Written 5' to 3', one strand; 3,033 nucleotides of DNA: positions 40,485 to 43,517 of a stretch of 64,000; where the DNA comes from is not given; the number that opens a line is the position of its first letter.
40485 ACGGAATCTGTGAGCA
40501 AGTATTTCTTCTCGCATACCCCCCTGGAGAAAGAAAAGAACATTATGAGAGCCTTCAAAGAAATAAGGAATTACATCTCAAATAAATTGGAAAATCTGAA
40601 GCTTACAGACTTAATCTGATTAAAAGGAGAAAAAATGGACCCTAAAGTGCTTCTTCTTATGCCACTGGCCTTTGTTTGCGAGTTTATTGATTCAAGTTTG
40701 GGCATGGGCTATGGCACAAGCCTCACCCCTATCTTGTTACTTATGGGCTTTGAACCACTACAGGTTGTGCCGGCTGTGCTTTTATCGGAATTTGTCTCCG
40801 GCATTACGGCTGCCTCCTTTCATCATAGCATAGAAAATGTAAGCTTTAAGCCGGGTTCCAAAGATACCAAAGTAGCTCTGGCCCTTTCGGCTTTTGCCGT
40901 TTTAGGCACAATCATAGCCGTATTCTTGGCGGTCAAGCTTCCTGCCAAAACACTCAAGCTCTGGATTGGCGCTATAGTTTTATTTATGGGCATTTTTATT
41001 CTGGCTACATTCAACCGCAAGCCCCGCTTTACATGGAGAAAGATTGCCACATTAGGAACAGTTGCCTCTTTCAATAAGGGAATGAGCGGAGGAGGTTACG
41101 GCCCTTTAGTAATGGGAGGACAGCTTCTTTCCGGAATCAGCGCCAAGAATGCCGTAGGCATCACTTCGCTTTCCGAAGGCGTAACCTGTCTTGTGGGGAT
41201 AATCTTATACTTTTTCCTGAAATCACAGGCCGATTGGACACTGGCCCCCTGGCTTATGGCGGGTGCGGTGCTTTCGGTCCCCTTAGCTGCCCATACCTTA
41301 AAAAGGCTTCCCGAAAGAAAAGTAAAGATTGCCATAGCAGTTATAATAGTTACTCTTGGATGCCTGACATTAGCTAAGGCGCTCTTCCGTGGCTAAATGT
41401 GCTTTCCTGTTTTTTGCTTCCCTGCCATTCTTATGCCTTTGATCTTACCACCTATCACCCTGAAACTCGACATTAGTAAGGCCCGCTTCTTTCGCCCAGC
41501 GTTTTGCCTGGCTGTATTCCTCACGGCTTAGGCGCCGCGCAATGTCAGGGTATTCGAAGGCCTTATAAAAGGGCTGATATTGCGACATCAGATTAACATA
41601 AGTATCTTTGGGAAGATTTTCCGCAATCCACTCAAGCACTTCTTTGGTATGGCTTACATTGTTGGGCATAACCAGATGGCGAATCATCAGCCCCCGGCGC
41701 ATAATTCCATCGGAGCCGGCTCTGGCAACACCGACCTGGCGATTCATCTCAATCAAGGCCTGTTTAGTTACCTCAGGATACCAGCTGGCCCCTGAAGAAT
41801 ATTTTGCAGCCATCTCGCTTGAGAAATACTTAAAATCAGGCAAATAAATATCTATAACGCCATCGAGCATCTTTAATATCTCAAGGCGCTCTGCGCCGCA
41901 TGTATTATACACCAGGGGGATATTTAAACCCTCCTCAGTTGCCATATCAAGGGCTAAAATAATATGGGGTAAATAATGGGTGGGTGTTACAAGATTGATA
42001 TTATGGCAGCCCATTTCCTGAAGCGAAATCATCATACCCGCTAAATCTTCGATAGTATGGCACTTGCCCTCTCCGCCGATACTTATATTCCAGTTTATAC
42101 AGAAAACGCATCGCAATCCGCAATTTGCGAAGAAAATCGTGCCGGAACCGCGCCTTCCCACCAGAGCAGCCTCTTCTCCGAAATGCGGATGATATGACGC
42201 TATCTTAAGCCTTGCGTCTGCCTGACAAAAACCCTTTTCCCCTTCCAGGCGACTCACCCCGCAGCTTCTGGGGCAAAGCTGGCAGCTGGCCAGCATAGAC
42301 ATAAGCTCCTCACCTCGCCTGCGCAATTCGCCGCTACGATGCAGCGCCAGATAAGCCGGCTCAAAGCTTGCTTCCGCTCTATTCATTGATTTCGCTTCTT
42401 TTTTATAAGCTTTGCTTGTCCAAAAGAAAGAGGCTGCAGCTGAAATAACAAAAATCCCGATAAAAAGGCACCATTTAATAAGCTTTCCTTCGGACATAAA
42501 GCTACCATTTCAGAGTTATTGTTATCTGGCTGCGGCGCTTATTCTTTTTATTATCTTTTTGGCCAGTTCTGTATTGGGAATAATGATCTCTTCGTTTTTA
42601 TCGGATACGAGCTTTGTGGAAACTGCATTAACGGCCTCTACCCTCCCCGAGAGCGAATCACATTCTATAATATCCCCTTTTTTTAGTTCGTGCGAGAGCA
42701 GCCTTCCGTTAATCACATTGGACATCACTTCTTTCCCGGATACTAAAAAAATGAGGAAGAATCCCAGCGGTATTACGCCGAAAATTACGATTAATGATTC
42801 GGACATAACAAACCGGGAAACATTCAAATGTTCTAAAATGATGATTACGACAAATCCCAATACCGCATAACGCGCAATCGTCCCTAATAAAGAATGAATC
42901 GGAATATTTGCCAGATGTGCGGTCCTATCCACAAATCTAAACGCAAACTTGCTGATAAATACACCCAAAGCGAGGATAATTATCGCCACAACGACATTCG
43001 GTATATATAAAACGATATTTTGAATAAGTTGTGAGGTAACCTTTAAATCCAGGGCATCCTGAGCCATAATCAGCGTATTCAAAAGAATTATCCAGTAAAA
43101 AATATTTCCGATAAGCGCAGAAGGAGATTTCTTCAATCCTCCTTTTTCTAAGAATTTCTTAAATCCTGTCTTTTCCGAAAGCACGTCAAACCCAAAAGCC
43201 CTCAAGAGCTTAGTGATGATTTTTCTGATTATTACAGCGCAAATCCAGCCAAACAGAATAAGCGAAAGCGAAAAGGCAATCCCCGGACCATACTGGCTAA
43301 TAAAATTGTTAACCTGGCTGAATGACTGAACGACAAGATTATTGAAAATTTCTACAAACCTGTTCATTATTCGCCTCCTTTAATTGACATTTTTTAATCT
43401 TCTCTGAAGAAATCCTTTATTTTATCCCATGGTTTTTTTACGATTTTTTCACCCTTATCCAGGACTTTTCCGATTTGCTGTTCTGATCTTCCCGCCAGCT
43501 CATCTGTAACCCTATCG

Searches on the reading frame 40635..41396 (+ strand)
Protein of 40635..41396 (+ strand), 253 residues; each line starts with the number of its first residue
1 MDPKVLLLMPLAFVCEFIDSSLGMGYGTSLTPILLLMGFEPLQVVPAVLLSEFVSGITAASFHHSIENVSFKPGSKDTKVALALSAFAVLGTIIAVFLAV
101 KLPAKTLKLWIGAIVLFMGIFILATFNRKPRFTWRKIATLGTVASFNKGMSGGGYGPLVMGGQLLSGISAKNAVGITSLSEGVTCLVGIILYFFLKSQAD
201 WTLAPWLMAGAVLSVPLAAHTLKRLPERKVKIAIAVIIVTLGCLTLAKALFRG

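Call 6: search_protein_families(library=pfam, proteins=[window:40635-41396:+])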
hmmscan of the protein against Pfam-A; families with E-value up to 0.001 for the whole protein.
window:40635-41396:+ (253 aa): 1 family
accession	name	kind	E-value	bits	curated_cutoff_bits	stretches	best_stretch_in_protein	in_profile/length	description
PF01925.25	TauE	-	3.7e-33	115.6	32.6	1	9-243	2-235/237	Sulfite exporter TauE/SafE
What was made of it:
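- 40635..41396 (+): tauE: 253-aa TauE/SafE (TSUP) family permease, second gene of the operon. PF01925, 115.6 bits (call 6).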

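Call 7: search_protein_families(library=ncbifam, proteins=[window:40635-41396:+], max_evalue=0.001)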
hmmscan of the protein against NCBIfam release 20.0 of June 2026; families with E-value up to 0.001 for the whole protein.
window:40635-41396:+ (253 aa): 0 families

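Call 29: search_solved_structures(query=window:40635-41396:+, max_evalue=1)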
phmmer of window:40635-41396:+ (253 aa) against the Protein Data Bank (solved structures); distinct sequences matched with E-value up to 1: 0.
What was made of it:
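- On TauE/SafE (TSUP) permeases (downstream gene): No NCBIfam equivalog and no solved homologue were found (calls 7, 29).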

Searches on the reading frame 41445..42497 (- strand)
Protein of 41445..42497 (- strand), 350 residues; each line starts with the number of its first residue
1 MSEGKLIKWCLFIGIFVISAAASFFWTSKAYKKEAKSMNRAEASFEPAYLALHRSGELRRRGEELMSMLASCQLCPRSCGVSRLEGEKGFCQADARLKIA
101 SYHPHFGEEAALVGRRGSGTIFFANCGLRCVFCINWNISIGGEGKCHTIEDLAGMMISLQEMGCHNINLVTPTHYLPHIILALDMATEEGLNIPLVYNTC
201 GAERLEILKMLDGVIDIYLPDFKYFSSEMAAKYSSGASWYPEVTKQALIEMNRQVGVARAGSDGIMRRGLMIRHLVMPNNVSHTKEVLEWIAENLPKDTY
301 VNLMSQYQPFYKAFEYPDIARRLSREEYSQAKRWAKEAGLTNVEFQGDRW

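Call 6: search_protein_families(library=pfam, proteins=[window:41445-42497:-])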
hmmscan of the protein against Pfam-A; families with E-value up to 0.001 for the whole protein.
window:41445-42497:- (350 aa): 1 family
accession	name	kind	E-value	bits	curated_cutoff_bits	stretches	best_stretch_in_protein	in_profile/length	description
PF04055.27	Radical_SAM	-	7.5e-08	33.2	29.5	1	121-232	2-119/166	Radical SAM superfamily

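Call 7: search_protein_families(library=ncbifam, proteins=[window:41445-42497:-], max_evalue=0.001)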
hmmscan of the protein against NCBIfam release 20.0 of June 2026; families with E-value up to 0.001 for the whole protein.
window:41445-42497:- (350 aa): 1 family
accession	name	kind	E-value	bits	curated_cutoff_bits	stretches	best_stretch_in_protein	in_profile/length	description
TIGR04337.1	AmmeMemoSam_rS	hypoth_equivalog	3.5e-05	22.8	220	0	71-142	13-95/349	AmmeMemoRadiSam system radical SAM enzyme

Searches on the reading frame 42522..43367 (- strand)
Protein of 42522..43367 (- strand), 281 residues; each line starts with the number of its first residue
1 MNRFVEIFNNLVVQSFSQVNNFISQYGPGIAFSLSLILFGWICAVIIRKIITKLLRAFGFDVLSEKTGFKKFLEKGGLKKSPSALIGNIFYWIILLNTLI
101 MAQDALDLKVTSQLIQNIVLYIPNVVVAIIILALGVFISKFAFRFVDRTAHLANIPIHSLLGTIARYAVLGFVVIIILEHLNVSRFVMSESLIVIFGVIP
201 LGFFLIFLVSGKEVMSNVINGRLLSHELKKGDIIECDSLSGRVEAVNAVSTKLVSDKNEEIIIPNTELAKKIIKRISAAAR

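Call 6: search_protein_families(library=pfam, proteins=[window:42522-43367:-])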
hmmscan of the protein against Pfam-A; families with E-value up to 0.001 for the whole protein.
window:42522-43367:- (281 aa): 2 families
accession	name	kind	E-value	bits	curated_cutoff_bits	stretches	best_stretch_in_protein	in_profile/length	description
PF05552.17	MS_channel_1st_1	-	3.5e-14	52.8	22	2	112-153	4-45/50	Mechanosensitive ion channel, conserved TM helix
PF00924.24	MS_channel_2nd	-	4.9e-10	39.8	20.2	1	216-273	4-63/68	Mechanosensitive ion channel, beta-domain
